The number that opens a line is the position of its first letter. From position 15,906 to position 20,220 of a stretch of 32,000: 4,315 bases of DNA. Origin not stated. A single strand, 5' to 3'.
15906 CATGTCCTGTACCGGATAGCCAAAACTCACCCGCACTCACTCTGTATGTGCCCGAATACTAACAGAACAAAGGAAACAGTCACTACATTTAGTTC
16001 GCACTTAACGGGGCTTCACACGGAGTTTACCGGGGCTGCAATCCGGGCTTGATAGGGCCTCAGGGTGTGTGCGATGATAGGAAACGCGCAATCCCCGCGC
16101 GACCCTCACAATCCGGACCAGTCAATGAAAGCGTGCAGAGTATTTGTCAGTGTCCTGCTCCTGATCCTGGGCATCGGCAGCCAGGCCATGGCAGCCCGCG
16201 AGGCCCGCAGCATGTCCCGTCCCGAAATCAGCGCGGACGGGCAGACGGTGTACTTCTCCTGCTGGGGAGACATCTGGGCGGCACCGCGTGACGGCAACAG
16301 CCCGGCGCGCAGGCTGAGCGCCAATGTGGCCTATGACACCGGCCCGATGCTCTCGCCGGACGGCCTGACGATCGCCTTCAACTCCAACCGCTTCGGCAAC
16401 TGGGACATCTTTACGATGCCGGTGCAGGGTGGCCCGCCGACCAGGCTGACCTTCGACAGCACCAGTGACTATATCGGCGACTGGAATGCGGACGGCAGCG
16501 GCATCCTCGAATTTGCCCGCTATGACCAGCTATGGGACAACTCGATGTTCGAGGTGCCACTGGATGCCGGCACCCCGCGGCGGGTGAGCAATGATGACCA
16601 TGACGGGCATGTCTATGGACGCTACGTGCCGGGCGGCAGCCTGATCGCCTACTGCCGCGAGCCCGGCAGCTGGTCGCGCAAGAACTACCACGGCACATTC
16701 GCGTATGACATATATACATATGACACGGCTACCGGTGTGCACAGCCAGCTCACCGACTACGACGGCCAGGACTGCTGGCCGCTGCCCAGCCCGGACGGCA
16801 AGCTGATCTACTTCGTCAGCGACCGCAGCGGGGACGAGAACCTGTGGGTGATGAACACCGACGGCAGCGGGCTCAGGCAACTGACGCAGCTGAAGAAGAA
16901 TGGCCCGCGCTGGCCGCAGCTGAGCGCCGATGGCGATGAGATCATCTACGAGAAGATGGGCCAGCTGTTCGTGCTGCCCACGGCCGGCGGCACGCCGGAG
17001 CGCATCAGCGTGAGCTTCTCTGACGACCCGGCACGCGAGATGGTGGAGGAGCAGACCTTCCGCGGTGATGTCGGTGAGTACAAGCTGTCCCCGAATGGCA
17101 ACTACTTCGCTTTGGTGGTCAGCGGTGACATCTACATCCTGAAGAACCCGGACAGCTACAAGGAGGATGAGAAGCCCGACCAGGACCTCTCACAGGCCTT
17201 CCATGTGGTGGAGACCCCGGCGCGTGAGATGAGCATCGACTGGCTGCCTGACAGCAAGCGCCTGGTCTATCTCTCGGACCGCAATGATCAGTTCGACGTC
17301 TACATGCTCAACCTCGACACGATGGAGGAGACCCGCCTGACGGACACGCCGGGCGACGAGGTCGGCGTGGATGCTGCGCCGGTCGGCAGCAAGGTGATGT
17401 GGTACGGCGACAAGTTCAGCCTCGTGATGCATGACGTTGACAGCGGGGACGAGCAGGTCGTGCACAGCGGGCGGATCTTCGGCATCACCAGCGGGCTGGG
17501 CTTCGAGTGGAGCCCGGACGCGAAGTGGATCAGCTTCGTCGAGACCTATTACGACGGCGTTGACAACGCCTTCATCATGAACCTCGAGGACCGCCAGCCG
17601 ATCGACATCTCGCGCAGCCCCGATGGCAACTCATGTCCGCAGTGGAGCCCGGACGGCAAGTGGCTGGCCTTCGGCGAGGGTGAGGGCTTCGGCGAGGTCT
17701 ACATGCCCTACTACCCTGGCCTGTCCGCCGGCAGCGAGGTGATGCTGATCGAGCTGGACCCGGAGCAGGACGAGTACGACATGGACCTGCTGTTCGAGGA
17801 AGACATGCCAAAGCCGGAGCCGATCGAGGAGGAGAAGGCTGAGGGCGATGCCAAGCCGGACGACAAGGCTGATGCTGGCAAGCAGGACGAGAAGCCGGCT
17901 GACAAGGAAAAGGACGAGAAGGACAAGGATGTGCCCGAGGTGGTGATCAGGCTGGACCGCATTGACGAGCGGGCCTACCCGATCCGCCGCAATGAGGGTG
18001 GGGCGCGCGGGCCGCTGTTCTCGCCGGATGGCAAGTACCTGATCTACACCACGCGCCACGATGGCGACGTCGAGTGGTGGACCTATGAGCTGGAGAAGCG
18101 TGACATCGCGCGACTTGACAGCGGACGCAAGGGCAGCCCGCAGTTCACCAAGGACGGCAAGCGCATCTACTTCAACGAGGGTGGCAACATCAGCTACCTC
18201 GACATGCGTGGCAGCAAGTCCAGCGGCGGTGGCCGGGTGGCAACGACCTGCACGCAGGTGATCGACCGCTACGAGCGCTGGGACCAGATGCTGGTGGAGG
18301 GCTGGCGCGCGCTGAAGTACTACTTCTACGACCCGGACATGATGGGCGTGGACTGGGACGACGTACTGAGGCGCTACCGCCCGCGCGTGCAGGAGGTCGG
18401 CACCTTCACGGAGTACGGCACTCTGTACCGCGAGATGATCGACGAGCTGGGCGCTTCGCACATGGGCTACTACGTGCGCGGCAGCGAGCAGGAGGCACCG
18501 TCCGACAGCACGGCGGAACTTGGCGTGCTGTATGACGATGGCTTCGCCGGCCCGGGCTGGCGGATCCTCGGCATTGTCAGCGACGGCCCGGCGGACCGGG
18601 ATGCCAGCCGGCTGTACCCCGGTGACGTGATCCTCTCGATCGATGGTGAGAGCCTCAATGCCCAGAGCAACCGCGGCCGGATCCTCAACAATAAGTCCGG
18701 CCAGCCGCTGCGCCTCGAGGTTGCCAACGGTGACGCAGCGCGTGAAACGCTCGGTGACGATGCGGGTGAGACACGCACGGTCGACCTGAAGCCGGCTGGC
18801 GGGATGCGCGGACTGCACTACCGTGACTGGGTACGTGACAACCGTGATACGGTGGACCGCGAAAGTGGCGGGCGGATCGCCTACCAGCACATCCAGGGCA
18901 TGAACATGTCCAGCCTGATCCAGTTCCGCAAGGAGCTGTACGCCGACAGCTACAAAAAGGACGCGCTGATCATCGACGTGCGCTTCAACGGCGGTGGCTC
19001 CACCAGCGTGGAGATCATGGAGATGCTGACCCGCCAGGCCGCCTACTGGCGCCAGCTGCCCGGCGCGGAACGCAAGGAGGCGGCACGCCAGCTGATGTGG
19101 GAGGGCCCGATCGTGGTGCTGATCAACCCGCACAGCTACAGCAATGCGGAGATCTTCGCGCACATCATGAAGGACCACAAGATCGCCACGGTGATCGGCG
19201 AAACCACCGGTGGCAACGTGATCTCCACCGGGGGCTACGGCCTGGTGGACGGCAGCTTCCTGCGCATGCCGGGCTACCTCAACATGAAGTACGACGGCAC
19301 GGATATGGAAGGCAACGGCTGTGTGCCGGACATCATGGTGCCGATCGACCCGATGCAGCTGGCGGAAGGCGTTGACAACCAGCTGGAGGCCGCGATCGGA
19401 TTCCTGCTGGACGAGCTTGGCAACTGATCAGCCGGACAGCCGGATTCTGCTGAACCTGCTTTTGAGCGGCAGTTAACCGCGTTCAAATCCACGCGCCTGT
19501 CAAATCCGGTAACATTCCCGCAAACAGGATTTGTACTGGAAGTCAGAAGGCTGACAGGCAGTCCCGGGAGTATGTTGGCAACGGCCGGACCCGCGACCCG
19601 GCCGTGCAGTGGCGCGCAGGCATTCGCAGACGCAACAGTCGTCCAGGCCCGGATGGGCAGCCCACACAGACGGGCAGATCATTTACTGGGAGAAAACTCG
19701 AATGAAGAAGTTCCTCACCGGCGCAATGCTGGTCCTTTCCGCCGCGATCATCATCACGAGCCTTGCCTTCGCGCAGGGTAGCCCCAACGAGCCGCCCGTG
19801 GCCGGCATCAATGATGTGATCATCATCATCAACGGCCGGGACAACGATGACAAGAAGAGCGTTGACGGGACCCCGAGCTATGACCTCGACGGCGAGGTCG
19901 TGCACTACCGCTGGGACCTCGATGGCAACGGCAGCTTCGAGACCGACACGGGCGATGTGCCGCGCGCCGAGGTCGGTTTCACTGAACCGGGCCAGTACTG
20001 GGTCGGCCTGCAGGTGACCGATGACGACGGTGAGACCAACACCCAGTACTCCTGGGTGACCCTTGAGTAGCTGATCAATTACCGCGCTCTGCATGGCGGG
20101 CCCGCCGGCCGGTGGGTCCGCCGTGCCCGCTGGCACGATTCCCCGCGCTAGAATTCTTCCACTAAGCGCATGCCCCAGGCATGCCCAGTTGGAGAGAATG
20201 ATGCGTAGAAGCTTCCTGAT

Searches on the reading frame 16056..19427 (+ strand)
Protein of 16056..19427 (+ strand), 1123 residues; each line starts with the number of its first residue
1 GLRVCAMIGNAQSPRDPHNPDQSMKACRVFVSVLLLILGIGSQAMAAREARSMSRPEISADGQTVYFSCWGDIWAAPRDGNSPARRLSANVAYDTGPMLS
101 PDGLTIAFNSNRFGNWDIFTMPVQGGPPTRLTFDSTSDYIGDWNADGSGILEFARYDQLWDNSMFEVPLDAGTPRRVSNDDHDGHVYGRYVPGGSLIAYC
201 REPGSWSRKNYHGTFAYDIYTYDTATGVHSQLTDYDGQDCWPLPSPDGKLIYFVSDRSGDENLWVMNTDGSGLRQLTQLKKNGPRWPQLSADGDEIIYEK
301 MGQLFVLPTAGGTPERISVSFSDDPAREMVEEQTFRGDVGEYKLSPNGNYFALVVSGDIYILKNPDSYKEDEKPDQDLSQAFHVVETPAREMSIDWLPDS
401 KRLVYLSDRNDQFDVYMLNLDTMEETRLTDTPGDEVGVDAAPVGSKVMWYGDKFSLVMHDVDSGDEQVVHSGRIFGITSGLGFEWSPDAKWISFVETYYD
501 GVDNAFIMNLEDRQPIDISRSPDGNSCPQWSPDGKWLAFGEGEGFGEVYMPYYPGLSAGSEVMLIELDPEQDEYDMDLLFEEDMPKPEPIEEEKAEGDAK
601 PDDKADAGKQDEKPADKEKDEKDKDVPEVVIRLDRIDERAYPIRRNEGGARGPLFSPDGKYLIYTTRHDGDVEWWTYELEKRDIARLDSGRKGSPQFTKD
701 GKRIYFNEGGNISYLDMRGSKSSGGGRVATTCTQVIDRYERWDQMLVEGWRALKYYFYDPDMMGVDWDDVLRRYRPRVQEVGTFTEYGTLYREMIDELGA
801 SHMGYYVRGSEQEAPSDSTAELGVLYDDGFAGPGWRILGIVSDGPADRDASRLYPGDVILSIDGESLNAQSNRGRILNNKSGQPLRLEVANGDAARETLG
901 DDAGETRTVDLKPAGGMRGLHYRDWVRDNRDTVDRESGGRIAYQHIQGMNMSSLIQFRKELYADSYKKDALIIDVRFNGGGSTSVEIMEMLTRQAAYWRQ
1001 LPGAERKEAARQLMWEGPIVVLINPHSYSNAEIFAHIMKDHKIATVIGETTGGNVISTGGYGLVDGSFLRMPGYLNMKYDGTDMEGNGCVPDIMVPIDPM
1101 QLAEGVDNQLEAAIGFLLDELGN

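Call 64: search_protein_families(library=pfam, proteins=[window:16056-19427:+], max_evalue=0.001)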
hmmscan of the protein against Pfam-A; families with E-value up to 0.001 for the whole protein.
window:16056-19427:+ (1123 aa): 6 families
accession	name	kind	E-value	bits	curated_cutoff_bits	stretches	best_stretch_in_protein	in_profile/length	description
PF07676.18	PD40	-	5.1e-35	119.1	20.9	3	85-119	2-37/38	WD40-like Beta Propeller Repeat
PF03572.23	Peptidase_S41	-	6.1e-29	101.2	24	1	940-1094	1-164/165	Peptidase family S41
PF00930.27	DPPIV_N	-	4.7e-15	55.6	22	0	208-278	14-80/354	Dipeptidyl peptidase IV (DPP IV) N-terminal region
PF14684.11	Tricorn_C1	-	3.6e-14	52.8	24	1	740-795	3-58/59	Tricorn protease C1 domain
PF14685.13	PDZ_Tricorn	-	0.00024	21.5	25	1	855-895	42-82/88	Tricorn protease PDZ domain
PF25174.1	Beta-prop_THOC3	-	0.00063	19.3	305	0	655-707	96-147/272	THOC3 beta-propeller domain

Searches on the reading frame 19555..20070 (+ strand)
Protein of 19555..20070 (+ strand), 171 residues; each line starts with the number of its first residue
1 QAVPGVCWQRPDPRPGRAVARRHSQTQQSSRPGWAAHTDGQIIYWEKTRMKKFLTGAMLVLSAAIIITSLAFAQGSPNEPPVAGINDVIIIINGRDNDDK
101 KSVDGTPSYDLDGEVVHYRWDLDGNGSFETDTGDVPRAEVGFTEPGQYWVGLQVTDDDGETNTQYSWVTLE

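Call 64: search_protein_families(library=pfam, proteins=[window:19555-20070:+], max_evalue=0.001)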
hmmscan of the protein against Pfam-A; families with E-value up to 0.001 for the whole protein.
window:19555-20070:+ (171 aa): 3 families
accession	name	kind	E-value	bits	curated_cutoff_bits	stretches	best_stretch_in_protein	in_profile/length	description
PF18911.6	PKD_4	-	6.7e-09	36.1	27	1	98-164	17-79/85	PKD domain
PF00801.26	PKD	-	1.2e-05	25.6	23.5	1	110-166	25-77/80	PKD domain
PF22352.2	K319L-like_PKD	-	0.00022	21.6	27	1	102-169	15-83/84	K319L-like, PKD domain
